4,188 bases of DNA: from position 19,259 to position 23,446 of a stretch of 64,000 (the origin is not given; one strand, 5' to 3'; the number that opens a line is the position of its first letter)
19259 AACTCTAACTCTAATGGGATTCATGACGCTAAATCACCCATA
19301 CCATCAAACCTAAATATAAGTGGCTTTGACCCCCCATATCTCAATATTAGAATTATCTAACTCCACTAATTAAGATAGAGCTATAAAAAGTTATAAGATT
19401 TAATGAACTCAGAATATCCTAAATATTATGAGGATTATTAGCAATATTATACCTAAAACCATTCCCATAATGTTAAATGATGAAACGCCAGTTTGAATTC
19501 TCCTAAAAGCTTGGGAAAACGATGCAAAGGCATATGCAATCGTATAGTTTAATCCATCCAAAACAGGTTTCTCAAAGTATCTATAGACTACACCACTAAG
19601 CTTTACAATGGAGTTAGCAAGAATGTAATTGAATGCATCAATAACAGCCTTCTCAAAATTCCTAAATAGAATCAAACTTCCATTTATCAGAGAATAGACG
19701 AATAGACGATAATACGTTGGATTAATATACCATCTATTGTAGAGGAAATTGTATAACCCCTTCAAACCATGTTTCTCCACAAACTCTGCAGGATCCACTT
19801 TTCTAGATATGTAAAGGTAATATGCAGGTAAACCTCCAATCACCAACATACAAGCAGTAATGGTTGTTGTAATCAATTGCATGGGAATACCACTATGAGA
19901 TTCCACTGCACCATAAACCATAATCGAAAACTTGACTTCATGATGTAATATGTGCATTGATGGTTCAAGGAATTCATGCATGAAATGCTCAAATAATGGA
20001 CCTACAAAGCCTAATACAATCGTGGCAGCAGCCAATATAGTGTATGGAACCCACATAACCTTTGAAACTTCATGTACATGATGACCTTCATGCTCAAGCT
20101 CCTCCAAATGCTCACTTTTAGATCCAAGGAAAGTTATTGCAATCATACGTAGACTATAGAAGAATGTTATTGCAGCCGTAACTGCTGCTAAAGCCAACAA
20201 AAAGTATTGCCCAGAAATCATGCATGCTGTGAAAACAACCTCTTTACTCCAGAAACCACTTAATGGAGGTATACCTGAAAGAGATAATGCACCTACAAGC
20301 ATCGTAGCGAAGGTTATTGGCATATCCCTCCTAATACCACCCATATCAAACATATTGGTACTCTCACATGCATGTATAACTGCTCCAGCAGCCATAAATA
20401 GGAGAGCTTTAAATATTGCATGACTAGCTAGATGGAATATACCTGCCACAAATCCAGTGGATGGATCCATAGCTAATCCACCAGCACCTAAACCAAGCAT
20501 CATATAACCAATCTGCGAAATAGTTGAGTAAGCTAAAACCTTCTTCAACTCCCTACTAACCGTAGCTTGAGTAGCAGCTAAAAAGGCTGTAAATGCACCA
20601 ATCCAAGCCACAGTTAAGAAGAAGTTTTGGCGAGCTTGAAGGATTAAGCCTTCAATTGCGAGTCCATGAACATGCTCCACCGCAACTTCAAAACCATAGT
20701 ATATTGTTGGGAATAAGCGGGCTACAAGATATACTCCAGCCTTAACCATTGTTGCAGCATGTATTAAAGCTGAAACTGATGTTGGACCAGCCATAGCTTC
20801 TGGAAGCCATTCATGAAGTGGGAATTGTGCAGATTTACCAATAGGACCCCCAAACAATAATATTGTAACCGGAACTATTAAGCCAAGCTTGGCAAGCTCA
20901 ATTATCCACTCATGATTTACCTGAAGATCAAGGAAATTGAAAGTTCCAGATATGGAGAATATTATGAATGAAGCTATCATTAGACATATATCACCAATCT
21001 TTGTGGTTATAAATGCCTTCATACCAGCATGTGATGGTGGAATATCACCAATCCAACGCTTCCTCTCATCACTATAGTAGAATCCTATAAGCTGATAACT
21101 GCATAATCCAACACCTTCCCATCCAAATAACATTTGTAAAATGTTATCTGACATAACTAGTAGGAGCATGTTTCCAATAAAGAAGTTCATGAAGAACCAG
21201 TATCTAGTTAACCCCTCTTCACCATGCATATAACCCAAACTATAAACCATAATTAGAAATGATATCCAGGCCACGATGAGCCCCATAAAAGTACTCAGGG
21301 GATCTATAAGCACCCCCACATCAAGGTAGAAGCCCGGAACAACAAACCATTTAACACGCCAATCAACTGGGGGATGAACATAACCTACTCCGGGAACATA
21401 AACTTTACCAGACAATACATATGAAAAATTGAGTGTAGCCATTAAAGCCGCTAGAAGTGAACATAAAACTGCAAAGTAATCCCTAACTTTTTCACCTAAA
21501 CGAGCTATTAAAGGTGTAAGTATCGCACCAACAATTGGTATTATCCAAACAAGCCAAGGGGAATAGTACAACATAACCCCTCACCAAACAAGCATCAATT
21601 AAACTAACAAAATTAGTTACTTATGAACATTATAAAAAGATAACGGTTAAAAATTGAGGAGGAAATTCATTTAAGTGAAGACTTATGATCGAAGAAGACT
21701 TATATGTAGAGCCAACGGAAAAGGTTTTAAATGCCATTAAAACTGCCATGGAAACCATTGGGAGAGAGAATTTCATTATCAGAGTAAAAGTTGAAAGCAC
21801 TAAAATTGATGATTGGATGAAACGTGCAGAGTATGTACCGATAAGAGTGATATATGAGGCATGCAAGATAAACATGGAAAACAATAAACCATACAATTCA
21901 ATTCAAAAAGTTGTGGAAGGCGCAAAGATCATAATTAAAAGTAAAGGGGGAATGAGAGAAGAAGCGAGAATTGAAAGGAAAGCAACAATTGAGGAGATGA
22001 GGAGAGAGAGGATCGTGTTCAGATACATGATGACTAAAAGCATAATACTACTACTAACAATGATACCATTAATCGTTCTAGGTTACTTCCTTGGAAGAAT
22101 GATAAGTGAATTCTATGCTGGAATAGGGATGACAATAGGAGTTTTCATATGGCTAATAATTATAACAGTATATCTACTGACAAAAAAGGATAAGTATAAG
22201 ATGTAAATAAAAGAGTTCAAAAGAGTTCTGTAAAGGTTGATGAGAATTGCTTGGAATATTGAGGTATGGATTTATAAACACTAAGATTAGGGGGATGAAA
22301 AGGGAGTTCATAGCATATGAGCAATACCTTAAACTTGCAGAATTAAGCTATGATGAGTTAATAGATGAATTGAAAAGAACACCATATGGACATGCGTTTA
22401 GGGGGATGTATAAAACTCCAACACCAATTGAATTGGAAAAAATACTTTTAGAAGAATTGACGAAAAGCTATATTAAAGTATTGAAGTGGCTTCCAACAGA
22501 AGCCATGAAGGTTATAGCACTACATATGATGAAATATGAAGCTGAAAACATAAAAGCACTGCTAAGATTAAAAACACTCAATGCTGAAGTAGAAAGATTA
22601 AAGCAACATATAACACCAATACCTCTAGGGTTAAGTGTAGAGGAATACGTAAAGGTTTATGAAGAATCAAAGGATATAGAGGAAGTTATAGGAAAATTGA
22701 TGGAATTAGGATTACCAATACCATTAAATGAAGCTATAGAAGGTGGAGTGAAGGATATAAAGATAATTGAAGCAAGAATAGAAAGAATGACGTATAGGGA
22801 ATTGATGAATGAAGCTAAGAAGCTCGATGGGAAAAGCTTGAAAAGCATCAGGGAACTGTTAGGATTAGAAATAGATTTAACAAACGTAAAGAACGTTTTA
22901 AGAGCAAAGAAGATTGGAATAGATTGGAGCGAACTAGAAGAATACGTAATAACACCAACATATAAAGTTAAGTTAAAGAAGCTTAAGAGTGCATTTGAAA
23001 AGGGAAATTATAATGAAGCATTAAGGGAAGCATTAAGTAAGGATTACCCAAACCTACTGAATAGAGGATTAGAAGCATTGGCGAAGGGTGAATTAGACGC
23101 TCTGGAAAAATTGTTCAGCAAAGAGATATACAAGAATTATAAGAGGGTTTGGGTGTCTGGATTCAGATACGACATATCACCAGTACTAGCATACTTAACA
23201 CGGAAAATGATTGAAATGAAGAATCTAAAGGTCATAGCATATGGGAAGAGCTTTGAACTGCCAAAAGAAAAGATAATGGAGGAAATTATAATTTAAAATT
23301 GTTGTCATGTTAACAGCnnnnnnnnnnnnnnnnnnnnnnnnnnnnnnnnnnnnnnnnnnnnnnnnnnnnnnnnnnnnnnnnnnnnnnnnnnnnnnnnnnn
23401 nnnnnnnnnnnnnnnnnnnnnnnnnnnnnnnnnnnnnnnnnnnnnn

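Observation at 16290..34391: Complex-I-ordered 11-subunit locus whose NuoD homologue retains a complete [NiFe] site: a group-4 hydrogenase in Nuo clothing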

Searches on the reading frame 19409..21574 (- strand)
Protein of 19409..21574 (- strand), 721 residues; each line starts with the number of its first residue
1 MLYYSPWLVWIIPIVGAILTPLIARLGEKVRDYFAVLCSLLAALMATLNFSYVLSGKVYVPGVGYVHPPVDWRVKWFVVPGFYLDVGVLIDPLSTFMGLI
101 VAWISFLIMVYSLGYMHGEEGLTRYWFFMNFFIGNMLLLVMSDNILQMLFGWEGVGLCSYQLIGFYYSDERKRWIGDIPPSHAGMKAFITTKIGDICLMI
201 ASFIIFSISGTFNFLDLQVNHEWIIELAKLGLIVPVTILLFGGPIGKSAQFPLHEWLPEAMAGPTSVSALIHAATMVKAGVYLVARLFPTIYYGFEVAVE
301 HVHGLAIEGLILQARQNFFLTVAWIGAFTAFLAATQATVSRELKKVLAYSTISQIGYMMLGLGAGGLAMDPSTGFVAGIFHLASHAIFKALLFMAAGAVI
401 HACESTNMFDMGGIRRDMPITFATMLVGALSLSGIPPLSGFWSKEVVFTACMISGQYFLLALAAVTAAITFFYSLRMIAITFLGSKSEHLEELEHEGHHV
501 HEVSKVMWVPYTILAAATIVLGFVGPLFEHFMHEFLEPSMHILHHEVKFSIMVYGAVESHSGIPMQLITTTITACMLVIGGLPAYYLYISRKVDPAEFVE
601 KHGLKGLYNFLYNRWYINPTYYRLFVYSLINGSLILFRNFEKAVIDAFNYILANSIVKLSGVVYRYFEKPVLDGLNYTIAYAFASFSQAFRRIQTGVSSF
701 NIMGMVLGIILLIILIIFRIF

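Call 8: search_protein_families(library=pfam, proteins=[window:19409-21574:-], max_evalue=0.01)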
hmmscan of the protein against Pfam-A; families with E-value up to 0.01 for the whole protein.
window:19409-21574:- (721 aa): 3 families
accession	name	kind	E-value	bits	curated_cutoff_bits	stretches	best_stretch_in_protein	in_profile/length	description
PF00361.26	Proton_antipo_M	-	8e-66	222.7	21.5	1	142-470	1-294/294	NADH:quinone oxidoreductase/Mrp antiporter, TM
PF00662.26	Proton_antipo_N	-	1.4e-14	54.1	24.5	1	76-125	1-50/51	NADH-Ubiquinone oxidoreductase (complex I), chain 5 N-terminus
PF01010.25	Proton_antipo_C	-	2e-05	24.7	26.8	1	498-628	91-231/243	NADH-dehyrogenase subunit F, TMs, (complex I) C-terminus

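Call 52: search_solved_structures(query=window:19409-21574:-, max_evalue=1e-20)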
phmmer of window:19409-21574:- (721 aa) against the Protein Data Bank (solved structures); distinct sequences matched with E-value up to 1e-20: 46.
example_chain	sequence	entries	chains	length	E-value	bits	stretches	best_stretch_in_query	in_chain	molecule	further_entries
6hum_F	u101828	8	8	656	3.2e-98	333.6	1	2-628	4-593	NADH dehydrogenase subunit 5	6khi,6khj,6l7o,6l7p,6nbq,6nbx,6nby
7eu3_F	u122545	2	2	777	9.6e-83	282.4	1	73-491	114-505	NAD(P)H-quinone oxidoreductase subunit F | NADH-plastoquinone oxidoreductase subunit 5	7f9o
3rko_L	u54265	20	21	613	1.1e-82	282.2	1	10-500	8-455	NADH-QUINONE OXIDOREDUCTASE SUBUNIT L | Proton-translocating NADH-quinone oxidoreductase, chain L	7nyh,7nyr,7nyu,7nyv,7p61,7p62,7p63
7z7r_L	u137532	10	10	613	1.9e-82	281.4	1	10-500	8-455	NADH dehydrogenase subunit L | NADH-quinone oxidoreductase subunit L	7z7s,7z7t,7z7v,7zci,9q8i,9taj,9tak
8qby_L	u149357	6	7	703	3.3e-76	260.8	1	12-546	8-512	NADH dehydrogenase subunit L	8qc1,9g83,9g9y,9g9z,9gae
4he8_L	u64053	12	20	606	1.6e-75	258.5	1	73-600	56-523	NADH-quinone oxidoreductase subunit 12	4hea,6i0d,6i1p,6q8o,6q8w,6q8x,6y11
7wff_F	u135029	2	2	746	1.8e-74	255.1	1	15-486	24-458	NAD(P)H-quinone oxidoreductase subunit 5, chloroplastic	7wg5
9grx_F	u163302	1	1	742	3.5e-74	254.1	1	71-485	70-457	NAD(P)H-quinone oxidoreductase subunit 5, chloroplastic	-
7ar7_L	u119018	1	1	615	5.7e-73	250.1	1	24-646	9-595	NADH-ubiquinone oxidoreductase chain 5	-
8e9g_L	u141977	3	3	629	5.8e-73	250.1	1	6-599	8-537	NADH-quinone oxidoreductase, L subunit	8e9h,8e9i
7aqq_L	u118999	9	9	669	8.9e-72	246.1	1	24-647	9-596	NADH-ubiquinone oxidoreductase chain 5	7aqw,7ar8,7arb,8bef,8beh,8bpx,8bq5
7a23_a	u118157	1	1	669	4.5e-71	243.8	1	24-648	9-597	Nad5m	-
8e73_5M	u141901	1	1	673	7.3e-69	236.5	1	74-648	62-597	Nad5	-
6z16_A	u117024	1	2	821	6.6e-58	200.3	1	79-528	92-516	Multisubunit Na+/H+ antiporter, A subunit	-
7zm7_5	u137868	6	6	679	4.5e-54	187.6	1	11-487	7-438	NADH-ubiquinone oxidoreductase chain 5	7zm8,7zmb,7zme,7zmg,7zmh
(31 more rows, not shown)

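Call 82: search_protein_families(library=ncbifam, proteins=[window:19409-21574:-], max_evalue=0.0001)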
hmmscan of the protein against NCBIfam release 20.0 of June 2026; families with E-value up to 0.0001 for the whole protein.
window:19409-21574:- (721 aa): 70 families (the best 25 are shown)
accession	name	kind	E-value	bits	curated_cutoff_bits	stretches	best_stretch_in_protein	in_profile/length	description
NF005141.0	PRK06590.1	equivalog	1.1e-154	516.8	556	1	7-660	6-580/615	NADH-quinone oxidoreductase subunit L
TIGR01974.1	NDH_I_L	subfamily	5.2e-147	491.4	407.5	1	8-662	5-602/630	NADH-quinone oxidoreductase subunit L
NF005626.0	PRK07376.1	equivalog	3.6e-117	392.4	963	2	3-485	5-457/675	NAD(P)H-quinone oxidoreductase subunit 5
NF040617.1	F420_dehyd_FpoL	exception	9.8e-109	364.9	1050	1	9-666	6-638/669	F420H2 dehydrogenase subunit FpoL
NF009288.0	PRK12648.1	equivalog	1.5e-88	298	1104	1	8-527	5-473/954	monovalent cation/H+ antiporter subunit A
NF009287.0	PRK12647.1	equivalog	1.8e-86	291.4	937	1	11-576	8-512/773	putative monovalent cation/H+ antiporter subunit A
NF005097.0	PRK06525.1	equivalog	2.3e-81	274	430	1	10-503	9-460/480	hydrogenase 4 subunit D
NF009289.0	PRK12649.1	equivalog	3.9e-81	273.6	1117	1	11-572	12-524/789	putative monovalent cation/H+ antiporter subunit A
NF009285.0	PRK12645.1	equivalog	8.2e-81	272.4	1028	1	9-611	7-572/804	Na+/H+ antiporter subunit A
TIGR00940.1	2a6301s01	subfamily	5e-77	259.9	920.45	1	11-570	6-528/793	monovalent cation:proton antiporter subunit A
NF009290.0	PRK12650.1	equivalog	2.1e-75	254.3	980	1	15-535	12-482/966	DUF4040 family protein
NF009284.0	PRK12644.1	equivalog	1.5e-70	238.4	962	1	43-548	31-494/975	Na+/H+ antiporter subunit A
NF006240.0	PRK08376.1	subfamily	4.6e-66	223.8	662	1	8-555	9-519/521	putative monovalent cation/H+ antiporter subunit D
NF009286.0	PRK12646.1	equivalog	8.7e-63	213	1063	1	9-579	4-544/800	DUF4040 family protein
NF005086.0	PRK06521.1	equivalog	1.9e-62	211.7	667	1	83-579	71-546/669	hydrogenase 4 subunit B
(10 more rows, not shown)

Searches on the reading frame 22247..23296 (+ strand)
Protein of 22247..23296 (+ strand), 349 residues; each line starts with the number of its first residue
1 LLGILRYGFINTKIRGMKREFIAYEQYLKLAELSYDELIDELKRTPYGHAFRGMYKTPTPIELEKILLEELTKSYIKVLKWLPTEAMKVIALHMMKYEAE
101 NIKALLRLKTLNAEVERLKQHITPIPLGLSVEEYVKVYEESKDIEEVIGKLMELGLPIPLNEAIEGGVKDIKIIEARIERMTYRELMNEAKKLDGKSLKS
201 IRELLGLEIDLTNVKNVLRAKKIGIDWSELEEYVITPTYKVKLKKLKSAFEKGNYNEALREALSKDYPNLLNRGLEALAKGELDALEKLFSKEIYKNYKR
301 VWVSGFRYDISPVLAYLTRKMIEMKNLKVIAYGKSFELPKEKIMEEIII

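Call 8: search_protein_families(library=pfam, proteins=[window:22247-23296:+], max_evalue=0.01)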
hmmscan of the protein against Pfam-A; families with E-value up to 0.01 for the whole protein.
window:22247-23296:+ (349 aa): 2 families
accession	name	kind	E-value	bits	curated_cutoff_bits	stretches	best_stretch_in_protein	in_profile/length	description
PF01992.21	vATP-synt_AC39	-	5.5e-53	180.9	29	1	10-345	1-338/339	ATP synthase (C/AC39) subunit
PF09384.15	UTP15_C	-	0.0053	16.9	33.1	0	230-266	6-42/147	UTP15 C terminal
